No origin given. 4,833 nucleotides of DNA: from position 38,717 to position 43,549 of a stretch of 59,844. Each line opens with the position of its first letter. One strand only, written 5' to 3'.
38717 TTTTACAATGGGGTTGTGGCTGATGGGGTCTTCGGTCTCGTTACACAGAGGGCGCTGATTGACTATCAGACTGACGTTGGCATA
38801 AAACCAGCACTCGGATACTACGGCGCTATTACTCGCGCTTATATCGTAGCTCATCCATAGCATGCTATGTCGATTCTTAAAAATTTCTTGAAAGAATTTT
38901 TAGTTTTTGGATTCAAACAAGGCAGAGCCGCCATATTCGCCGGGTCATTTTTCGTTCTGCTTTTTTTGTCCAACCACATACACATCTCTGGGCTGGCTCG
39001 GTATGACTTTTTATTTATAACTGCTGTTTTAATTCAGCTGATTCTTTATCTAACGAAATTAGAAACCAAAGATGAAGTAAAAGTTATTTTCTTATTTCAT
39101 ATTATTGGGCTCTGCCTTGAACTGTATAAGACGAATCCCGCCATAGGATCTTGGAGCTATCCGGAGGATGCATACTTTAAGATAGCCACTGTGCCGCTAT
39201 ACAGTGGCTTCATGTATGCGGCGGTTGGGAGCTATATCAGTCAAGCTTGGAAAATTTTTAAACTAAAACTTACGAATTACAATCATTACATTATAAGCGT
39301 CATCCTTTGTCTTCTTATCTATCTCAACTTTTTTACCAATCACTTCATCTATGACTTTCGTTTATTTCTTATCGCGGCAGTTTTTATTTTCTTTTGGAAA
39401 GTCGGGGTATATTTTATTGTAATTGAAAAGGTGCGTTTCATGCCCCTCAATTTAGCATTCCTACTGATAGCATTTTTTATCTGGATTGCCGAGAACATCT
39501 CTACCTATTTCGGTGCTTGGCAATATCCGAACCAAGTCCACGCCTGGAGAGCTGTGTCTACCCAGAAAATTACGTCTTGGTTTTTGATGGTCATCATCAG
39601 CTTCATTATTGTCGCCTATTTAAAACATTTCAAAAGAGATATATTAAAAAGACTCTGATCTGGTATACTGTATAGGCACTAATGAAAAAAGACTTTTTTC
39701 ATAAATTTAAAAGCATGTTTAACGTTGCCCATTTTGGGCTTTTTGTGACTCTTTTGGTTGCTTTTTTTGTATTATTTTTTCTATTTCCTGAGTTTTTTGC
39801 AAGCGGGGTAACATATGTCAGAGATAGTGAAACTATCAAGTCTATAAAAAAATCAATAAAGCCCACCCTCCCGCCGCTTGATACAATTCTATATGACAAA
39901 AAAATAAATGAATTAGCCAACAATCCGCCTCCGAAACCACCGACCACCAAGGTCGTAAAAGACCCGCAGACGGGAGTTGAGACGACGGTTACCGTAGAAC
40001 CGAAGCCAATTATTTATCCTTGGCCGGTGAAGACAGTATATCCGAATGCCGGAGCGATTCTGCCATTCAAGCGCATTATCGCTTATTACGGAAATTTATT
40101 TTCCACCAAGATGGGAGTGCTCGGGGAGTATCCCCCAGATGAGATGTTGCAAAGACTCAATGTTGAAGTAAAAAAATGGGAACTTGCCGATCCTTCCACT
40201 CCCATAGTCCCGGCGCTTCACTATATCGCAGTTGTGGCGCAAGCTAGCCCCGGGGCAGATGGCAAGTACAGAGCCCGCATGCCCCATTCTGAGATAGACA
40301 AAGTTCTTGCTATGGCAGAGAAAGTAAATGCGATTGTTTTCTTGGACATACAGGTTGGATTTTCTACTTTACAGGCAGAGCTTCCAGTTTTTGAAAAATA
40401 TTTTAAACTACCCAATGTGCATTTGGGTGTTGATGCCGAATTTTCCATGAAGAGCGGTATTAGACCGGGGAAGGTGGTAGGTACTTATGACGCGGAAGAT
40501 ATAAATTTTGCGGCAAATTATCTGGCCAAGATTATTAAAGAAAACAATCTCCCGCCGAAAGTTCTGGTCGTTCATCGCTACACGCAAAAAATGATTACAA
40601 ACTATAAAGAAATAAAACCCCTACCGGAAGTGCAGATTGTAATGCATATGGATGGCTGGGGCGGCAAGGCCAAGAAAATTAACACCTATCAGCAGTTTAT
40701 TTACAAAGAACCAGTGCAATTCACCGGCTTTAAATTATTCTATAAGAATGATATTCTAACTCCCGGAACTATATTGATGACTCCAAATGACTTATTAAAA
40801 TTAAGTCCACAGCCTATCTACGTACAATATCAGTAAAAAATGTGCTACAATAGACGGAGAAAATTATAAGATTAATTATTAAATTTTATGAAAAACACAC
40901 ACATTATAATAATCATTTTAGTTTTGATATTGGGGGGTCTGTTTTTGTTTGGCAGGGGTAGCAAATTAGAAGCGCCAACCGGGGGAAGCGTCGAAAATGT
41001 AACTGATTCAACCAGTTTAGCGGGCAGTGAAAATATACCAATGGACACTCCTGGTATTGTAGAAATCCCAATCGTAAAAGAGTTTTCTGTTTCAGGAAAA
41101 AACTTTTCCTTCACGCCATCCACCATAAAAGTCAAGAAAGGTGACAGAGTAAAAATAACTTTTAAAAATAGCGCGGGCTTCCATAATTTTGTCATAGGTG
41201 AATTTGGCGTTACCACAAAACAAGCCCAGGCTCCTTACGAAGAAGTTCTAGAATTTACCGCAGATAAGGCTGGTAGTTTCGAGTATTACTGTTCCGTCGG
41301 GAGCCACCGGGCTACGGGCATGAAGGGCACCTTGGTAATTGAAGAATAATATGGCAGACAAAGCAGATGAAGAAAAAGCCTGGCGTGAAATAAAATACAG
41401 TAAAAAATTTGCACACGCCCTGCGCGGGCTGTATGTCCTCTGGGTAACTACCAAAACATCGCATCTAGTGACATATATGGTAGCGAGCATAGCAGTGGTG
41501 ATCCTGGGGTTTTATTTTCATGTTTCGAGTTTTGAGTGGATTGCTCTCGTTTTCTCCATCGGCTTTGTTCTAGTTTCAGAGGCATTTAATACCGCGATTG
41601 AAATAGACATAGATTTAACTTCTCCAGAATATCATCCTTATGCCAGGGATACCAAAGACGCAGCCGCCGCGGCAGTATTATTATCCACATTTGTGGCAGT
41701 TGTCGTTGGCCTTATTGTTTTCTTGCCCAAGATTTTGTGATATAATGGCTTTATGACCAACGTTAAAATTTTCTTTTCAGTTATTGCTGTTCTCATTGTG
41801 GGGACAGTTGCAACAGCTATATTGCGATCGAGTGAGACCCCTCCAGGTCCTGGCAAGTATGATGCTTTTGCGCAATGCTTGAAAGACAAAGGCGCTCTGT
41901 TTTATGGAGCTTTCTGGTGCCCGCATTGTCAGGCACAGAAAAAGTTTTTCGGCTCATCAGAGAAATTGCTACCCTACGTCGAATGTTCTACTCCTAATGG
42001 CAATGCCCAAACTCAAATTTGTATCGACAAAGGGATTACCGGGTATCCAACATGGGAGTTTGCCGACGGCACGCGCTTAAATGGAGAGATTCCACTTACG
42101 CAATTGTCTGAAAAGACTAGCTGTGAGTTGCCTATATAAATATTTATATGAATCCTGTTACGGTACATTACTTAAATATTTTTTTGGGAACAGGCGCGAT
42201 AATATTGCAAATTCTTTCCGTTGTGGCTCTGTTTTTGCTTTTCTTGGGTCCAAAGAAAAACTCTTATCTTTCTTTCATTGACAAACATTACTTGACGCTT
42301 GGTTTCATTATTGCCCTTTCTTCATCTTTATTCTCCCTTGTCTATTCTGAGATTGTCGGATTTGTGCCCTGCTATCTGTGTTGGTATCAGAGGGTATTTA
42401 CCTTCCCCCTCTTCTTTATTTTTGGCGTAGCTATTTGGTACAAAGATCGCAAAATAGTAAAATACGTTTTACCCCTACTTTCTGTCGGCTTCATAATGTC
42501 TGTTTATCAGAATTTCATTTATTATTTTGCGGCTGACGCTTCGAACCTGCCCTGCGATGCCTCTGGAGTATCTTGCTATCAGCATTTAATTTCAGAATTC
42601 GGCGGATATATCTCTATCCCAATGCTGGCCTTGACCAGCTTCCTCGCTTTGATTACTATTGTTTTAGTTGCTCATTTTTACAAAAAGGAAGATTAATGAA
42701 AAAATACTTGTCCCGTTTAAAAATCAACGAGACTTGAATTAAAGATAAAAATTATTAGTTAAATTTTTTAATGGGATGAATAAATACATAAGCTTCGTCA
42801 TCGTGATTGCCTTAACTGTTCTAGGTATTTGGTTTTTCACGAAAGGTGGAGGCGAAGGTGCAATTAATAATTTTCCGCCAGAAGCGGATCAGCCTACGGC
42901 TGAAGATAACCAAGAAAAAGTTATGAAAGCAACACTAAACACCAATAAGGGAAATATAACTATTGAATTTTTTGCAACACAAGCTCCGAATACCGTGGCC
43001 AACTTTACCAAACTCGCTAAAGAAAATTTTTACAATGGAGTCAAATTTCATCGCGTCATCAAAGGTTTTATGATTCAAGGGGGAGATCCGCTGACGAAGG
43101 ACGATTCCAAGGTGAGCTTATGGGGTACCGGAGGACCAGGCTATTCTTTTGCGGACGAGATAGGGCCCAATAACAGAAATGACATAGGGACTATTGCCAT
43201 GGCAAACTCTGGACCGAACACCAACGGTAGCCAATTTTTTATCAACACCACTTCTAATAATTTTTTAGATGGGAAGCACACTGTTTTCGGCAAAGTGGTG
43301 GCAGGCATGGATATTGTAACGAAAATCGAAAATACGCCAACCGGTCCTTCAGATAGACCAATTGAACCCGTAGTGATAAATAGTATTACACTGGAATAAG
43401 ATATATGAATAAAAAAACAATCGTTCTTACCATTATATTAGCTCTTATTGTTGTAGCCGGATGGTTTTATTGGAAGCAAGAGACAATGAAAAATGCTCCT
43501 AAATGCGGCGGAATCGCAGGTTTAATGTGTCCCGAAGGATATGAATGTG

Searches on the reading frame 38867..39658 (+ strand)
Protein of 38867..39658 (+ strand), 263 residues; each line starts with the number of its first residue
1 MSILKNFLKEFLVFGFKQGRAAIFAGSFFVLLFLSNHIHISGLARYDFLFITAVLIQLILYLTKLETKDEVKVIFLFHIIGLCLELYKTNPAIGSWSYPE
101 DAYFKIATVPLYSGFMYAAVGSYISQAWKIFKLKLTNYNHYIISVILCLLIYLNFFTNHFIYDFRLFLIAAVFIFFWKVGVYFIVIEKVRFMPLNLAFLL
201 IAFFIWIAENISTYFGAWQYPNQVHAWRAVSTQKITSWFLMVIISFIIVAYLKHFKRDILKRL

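Call 63: search_protein_families(library=pfam, proteins=[window:38867-39658:+], max_evalue=0.001)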
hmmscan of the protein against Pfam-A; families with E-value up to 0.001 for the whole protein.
window:38867-39658:+ (263 aa): 1 family
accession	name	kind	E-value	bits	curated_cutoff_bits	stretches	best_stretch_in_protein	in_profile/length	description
PF05675.17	DUF817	-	1.5e-93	313.3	25.9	1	10-246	1-237/237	Protein of unknown function (DUF817)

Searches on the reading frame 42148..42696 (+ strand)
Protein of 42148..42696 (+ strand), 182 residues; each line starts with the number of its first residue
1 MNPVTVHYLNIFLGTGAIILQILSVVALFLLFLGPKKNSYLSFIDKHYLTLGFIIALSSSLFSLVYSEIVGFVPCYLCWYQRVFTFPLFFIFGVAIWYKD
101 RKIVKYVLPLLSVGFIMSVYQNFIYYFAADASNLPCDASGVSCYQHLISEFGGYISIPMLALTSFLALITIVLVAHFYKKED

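Call 63: search_protein_families(library=pfam, proteins=[window:42148-42696:+], max_evalue=0.001)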
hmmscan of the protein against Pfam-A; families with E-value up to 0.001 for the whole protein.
window:42148-42696:+ (182 aa): 1 family
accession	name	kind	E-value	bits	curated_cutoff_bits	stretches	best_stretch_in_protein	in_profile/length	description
PF02600.21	DsbB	-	8.7e-08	33.1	22.1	1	48-145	4-120/148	Disulfide bond formation protein DsbB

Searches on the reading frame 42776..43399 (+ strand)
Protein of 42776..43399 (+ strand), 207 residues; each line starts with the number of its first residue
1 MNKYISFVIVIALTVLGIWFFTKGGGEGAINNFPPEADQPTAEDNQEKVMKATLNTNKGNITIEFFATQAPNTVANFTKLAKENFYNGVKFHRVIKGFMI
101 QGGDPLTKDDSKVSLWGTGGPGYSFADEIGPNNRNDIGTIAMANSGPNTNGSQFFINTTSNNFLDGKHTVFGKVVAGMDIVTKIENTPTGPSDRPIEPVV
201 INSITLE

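Call 63: search_protein_families(library=pfam, proteins=[window:42776-43399:+], max_evalue=0.001)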
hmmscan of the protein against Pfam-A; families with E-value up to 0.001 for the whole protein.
window:42776-43399:+ (207 aa): 1 family
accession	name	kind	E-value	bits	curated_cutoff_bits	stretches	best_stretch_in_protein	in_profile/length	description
PF00160.26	Pro_isomerase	-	8.3e-54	182.5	21.7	1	53-205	3-158/159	Cyclophilin type peptidyl-prolyl cis-trans isomerase/CLD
